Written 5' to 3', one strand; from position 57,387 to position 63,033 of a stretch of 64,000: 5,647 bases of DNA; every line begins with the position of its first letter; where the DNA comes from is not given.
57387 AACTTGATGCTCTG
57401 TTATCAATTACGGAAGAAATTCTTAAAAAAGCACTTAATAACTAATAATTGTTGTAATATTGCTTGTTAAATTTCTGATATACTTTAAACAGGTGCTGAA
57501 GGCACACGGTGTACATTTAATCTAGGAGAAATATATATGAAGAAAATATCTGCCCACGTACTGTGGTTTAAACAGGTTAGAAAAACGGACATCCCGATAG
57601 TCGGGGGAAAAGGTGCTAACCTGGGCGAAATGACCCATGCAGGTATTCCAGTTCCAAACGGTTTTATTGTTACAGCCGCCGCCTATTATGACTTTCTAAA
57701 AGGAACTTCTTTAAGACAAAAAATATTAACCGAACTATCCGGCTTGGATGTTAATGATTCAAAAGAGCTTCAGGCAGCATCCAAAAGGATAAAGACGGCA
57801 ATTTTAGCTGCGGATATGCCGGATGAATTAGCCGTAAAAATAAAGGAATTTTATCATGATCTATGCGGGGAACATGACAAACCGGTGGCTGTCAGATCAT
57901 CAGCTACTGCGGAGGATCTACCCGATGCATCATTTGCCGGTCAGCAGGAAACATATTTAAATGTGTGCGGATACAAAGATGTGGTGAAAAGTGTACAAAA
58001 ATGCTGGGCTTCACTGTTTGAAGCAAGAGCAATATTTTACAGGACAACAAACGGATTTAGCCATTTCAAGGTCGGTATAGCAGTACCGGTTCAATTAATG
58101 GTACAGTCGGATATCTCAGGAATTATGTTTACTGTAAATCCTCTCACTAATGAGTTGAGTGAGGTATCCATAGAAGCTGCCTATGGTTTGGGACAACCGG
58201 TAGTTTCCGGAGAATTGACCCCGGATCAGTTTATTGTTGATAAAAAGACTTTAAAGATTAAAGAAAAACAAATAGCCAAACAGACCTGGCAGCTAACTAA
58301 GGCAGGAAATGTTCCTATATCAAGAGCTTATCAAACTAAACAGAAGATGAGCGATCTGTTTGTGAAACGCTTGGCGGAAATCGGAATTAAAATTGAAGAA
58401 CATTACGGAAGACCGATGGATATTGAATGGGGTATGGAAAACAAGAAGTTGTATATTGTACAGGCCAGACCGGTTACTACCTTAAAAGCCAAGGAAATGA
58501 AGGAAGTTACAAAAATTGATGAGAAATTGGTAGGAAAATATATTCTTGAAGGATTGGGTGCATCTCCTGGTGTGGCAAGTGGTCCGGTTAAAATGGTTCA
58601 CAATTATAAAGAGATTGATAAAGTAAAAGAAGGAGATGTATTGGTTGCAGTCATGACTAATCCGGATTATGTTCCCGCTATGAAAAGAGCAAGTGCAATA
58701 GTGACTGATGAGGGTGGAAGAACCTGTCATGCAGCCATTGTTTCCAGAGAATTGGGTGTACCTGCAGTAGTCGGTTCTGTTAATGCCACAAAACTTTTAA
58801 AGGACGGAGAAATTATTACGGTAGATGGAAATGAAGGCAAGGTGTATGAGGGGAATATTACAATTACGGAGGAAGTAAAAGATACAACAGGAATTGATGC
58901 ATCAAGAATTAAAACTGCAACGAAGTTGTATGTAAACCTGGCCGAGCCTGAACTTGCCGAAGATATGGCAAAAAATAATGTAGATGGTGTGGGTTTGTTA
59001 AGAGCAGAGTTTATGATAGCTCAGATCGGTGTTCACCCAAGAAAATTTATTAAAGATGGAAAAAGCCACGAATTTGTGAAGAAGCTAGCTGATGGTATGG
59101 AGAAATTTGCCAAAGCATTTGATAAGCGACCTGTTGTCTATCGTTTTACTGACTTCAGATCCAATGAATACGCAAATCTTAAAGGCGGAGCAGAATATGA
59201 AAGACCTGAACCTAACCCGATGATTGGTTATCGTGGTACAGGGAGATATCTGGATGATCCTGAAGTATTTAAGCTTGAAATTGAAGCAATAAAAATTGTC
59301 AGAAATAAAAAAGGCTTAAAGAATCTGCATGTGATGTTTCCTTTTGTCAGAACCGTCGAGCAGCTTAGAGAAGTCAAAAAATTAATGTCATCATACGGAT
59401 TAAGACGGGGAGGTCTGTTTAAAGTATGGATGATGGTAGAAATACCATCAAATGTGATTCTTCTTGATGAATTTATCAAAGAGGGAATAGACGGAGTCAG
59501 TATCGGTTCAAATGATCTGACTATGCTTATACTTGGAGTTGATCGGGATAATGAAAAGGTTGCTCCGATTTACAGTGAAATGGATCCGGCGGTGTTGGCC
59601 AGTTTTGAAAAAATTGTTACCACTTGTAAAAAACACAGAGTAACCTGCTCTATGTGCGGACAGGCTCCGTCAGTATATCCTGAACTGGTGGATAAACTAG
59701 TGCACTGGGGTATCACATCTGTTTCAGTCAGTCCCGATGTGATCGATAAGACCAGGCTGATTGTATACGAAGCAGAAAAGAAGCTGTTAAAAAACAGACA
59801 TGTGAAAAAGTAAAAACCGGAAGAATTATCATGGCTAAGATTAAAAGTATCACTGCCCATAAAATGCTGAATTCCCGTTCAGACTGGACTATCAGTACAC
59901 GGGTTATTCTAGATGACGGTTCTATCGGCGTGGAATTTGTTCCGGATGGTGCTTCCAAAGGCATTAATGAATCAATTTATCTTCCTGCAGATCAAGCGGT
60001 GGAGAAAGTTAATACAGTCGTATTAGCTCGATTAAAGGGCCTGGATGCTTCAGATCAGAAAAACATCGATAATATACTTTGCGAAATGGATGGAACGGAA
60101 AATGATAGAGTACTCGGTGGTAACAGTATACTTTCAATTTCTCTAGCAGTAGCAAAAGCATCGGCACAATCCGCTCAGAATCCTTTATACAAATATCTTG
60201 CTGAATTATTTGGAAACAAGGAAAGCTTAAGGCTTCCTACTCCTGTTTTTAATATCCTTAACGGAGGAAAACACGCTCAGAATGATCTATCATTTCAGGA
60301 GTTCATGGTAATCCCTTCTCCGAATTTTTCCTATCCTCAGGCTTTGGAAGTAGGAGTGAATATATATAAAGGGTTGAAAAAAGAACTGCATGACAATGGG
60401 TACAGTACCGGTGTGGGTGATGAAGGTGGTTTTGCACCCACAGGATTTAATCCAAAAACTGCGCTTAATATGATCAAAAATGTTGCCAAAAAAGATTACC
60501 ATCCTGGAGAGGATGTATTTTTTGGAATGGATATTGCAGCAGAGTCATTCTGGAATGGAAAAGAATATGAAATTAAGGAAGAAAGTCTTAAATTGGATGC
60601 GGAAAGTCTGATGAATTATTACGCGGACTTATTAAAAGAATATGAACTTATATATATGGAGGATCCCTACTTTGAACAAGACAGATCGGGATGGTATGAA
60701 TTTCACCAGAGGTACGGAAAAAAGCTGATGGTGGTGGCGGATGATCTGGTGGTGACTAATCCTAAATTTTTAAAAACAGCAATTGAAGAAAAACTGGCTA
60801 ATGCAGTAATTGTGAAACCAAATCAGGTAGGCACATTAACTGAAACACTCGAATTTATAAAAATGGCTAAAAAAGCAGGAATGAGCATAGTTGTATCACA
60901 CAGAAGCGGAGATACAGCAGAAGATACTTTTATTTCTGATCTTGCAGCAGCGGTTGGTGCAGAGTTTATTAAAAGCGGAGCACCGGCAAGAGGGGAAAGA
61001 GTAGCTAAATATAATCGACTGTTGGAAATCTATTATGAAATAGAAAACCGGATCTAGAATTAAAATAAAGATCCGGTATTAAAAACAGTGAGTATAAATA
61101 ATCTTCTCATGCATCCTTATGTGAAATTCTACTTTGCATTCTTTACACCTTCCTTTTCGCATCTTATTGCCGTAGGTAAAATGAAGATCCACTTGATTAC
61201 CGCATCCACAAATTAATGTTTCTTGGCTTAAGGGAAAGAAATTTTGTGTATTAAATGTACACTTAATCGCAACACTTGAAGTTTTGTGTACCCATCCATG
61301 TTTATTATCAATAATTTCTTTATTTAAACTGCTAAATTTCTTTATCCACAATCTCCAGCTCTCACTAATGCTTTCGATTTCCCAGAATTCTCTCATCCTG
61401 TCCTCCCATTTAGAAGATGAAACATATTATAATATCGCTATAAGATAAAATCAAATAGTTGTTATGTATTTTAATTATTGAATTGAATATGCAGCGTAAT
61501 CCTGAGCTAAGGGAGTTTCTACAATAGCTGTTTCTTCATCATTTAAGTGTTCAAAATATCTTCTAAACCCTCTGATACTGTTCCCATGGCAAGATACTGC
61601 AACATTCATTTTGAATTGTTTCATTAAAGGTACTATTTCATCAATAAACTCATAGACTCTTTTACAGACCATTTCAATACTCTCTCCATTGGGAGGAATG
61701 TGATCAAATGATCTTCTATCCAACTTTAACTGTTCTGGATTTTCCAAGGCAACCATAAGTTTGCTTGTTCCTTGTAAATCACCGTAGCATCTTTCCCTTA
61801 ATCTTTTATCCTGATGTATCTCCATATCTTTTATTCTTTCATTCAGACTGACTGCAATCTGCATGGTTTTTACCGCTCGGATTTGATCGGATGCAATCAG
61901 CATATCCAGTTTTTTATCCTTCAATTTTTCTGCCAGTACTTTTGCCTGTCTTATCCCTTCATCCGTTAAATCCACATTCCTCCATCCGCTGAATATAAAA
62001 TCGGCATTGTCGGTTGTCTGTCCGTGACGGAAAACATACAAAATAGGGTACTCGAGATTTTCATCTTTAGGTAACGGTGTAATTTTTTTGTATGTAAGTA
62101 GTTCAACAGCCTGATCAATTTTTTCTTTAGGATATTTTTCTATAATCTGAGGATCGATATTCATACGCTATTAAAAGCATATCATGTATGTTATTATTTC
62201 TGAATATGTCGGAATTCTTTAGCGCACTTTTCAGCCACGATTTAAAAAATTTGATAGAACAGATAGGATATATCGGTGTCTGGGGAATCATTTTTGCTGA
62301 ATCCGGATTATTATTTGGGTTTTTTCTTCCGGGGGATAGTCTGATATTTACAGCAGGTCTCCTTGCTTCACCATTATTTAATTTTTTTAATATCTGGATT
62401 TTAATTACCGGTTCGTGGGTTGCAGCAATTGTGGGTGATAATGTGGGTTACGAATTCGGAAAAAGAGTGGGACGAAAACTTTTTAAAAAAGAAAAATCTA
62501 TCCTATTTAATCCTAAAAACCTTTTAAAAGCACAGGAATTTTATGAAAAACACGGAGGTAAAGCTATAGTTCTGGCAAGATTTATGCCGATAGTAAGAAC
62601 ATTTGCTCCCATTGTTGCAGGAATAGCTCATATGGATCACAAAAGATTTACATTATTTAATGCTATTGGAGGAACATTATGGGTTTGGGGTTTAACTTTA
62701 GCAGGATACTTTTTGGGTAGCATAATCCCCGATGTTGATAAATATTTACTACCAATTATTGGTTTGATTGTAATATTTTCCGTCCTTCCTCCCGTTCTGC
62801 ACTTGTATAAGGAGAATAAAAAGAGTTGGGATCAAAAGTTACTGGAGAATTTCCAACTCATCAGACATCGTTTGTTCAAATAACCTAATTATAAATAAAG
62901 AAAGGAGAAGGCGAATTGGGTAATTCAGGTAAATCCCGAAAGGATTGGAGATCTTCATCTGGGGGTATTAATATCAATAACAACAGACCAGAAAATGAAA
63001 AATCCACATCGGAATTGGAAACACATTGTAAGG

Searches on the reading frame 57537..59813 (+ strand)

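Call 55: search_protein_families(library=pfam, proteins=[window:57537-59813:+], max_evalue=0.001)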
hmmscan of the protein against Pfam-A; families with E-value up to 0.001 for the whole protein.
window:57537-59813:+ (758 aa): 4 families
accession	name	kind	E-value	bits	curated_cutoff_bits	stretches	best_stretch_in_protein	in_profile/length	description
PF01326.24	PPDK_N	-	1.3e-111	373.5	27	1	20-329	2-325/328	Pyruvate phosphate dikinase, AMP/ATP-binding domain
PF02896.24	PEP-utilizers_C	-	2.6e-66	224.2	22.8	1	460-745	18-290/293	PEP-utilising enzyme, PEP-binding domain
PF00391.29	PEP-utilizers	-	4e-28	97.3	23.1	1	364-434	2-72/72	PEP-utilising enzyme, mobile domain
PF03328.21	HpcH_HpaI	-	0.00016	21.5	25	0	598-705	87-192/221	HpcH/HpaI aldolase/citrate lyase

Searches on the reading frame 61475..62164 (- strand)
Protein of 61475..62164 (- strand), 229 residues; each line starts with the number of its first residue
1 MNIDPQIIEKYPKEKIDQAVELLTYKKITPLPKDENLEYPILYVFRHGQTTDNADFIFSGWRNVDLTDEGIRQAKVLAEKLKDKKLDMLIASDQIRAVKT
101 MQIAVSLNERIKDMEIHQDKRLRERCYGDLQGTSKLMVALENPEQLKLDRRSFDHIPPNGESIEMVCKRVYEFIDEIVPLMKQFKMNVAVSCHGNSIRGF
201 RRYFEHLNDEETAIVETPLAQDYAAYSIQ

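Call 103: search_protein_families(library=pfam, proteins=[window:61475-62164:-], max_evalue=0.01)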
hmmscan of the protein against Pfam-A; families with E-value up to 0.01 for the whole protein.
window:61475-62164:- (229 aa): 1 family
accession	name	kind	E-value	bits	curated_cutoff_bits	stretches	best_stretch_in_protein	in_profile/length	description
PF00300.27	His_Phos_1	-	3.2e-35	122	21.7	1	42-211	1-165/194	Histidine phosphatase superfamily (branch 1)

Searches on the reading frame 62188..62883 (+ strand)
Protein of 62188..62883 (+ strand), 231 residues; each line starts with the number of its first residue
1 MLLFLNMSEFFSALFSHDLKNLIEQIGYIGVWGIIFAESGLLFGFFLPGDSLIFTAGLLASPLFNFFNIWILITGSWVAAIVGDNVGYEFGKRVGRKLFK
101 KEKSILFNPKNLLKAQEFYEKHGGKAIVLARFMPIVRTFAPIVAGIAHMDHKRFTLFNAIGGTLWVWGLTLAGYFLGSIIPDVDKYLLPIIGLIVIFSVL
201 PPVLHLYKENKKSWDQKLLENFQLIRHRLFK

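Call 103: search_protein_families(library=pfam, proteins=[window:62188-62883:+], max_evalue=0.01)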
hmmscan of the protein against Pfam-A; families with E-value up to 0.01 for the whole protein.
window:62188-62883:+ (231 aa): 1 family
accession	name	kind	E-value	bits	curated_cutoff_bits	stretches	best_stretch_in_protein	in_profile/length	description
PF09335.16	VTT_dom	-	1.1e-19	71.6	33.9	1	47-174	1-122/123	VTT domain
